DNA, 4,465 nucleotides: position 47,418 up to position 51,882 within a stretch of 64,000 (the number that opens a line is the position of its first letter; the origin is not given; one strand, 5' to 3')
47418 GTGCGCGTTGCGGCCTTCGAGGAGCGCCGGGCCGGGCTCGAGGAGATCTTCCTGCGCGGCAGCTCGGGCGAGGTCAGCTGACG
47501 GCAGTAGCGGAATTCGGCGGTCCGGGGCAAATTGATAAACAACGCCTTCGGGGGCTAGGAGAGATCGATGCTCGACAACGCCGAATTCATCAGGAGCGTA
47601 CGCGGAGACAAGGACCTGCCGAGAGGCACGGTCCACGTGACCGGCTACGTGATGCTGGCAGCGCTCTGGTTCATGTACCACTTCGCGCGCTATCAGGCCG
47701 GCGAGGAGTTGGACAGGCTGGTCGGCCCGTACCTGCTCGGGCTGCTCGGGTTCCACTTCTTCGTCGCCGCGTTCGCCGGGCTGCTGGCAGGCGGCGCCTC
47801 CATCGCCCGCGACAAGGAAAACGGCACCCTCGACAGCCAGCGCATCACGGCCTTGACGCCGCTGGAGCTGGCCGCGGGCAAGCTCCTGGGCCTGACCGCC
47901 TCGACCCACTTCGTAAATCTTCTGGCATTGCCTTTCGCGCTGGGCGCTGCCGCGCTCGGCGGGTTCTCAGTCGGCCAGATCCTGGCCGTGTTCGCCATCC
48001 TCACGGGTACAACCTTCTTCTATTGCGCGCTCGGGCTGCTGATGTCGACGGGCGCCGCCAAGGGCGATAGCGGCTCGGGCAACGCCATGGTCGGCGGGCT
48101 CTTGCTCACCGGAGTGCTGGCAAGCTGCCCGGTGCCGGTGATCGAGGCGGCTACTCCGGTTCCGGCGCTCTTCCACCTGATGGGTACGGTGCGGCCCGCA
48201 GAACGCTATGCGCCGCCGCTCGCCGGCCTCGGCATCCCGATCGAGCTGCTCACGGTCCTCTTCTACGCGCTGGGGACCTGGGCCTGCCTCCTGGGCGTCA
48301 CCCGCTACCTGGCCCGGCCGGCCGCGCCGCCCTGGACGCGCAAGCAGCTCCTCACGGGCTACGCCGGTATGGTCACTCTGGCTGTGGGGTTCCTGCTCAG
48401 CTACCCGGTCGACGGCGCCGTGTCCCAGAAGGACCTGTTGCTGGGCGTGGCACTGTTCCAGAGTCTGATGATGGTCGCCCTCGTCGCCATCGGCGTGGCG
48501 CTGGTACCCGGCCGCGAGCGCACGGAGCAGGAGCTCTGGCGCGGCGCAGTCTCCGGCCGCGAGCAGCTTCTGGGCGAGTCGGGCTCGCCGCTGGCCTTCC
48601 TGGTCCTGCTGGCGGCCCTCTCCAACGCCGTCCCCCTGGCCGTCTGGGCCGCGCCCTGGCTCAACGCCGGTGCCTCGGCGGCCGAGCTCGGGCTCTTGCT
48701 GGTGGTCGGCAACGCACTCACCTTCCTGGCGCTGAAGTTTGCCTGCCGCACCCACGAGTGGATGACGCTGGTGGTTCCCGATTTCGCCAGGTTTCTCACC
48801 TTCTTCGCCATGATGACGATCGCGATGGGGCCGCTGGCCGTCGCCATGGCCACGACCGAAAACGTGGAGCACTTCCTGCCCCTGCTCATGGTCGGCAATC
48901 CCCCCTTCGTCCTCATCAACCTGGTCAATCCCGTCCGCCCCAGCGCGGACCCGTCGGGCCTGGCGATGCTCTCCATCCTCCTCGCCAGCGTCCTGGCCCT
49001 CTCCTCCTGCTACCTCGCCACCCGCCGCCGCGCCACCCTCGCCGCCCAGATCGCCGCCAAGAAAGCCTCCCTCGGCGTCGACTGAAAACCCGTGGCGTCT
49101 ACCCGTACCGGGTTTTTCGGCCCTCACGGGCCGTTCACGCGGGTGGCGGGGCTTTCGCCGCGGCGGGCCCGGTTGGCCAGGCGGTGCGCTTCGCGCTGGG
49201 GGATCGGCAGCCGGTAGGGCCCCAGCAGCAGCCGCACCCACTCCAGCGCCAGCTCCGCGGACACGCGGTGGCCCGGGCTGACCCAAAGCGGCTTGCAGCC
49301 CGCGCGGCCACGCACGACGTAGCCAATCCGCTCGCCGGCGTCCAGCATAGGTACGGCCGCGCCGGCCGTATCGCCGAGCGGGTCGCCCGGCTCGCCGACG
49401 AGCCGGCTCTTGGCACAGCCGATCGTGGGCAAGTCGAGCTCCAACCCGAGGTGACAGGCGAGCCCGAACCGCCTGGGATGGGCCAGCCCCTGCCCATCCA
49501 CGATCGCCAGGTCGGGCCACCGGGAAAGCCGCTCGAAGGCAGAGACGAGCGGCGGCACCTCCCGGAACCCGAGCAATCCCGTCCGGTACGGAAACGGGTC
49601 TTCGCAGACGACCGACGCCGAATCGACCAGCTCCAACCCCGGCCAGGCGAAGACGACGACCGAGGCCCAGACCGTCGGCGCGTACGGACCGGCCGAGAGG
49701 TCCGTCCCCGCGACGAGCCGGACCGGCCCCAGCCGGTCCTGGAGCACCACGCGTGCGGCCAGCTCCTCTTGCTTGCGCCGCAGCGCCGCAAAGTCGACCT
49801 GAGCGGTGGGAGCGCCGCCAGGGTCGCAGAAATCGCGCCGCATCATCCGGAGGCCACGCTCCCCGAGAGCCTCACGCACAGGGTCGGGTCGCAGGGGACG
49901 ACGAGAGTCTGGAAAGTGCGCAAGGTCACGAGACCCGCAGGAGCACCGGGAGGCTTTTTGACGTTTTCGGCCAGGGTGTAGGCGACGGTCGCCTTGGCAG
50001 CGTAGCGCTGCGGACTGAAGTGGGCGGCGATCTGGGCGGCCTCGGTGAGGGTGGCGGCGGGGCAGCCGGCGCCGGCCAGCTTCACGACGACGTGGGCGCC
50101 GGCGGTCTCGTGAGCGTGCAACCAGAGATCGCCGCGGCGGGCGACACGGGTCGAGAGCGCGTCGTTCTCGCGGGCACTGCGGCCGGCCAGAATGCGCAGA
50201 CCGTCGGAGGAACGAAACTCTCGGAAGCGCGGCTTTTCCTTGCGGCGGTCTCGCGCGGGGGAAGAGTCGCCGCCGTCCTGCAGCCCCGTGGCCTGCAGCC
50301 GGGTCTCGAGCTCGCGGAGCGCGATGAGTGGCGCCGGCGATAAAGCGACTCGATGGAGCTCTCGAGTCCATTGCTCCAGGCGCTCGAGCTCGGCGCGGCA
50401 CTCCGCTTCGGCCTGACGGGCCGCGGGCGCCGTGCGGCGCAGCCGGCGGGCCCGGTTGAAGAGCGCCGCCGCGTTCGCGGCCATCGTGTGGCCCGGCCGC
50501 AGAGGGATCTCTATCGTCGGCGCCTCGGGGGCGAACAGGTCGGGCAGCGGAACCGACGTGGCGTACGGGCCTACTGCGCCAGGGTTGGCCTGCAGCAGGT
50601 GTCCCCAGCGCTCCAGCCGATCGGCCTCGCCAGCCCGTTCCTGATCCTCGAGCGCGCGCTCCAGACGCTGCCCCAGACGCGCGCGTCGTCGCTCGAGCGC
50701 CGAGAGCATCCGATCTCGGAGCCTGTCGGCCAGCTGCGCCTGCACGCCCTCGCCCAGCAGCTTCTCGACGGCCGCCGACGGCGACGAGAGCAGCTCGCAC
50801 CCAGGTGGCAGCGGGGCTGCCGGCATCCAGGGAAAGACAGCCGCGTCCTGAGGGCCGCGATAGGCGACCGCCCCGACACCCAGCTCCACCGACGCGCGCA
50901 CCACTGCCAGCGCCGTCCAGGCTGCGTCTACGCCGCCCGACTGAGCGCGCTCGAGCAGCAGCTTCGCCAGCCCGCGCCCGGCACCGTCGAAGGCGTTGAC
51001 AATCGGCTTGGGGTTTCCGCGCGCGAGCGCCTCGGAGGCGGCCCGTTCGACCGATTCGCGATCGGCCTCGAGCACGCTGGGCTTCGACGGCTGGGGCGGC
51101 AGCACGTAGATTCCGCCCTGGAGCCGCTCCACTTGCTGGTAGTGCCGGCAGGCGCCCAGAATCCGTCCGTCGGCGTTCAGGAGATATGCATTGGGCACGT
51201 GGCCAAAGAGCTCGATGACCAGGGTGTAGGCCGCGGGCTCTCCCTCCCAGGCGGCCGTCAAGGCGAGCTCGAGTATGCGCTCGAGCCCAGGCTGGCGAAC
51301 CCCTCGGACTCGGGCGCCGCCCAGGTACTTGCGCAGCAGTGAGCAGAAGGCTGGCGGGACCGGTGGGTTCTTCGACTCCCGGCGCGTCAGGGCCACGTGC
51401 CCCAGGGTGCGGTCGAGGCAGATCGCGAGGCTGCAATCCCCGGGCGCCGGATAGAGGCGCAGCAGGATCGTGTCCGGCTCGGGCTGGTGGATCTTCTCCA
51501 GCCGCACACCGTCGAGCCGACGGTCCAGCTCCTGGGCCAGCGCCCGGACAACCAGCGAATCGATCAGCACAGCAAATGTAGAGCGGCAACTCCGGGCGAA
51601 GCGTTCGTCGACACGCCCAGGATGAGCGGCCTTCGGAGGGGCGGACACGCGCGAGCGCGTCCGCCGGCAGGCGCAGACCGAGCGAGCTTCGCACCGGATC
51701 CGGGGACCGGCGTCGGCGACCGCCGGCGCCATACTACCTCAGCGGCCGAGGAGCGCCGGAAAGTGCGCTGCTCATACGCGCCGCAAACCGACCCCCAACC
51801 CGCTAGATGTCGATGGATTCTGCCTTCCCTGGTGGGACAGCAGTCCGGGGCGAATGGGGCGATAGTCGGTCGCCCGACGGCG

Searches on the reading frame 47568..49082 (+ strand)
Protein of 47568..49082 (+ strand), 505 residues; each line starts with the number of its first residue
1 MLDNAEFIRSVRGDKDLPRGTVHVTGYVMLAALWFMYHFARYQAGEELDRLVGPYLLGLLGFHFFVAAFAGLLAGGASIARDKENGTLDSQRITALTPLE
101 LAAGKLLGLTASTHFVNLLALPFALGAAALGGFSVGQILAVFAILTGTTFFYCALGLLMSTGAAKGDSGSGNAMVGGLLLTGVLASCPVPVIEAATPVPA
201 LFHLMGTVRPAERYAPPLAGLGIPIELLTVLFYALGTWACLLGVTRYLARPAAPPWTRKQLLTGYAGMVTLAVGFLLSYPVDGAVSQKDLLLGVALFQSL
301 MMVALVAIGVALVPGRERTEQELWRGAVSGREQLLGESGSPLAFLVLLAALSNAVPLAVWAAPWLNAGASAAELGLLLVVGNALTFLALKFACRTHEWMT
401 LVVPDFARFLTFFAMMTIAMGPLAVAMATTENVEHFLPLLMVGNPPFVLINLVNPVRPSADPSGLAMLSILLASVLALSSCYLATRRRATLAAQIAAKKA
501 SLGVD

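Call 47: search_protein_families(library=pfam, proteins=[window:47568-49082:+], max_evalue=0.001)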
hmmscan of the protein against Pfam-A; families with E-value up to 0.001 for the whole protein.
window:47568-49082:+ (505 aa): 2 families
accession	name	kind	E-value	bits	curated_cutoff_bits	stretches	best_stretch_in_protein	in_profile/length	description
PF12698.13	ABC2_membrane_3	-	8.6e-07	28.8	31.6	1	58-182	163-284/347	ABC-2 family transporter protein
PF12679.13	ABC2_membrane_2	-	4.8e-06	26.5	27.2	1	62-181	73-195/283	ABC-2 family transporter protein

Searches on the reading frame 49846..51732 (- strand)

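Call 47: search_protein_families(library=pfam, proteins=[window:49846-51732:-], max_evalue=0.001)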
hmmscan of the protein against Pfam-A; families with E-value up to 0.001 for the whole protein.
window:49846-51732:- (629 aa): 3 families
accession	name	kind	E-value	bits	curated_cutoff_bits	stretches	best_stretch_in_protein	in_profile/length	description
PF05833.16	NFACT_N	-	2.3e-58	198.5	31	1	58-462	1-423/456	NFACT N-terminal and middle domains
PF05670.18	NFACT-R_1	-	4.9e-15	56.5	29.8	1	503-596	2-98/112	NFACT protein RNA binding domain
PF18297.6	NFACT-R_2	-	1.3e-07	32.1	26.9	1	504-590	2-84/104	NFACT protein RNA binding domain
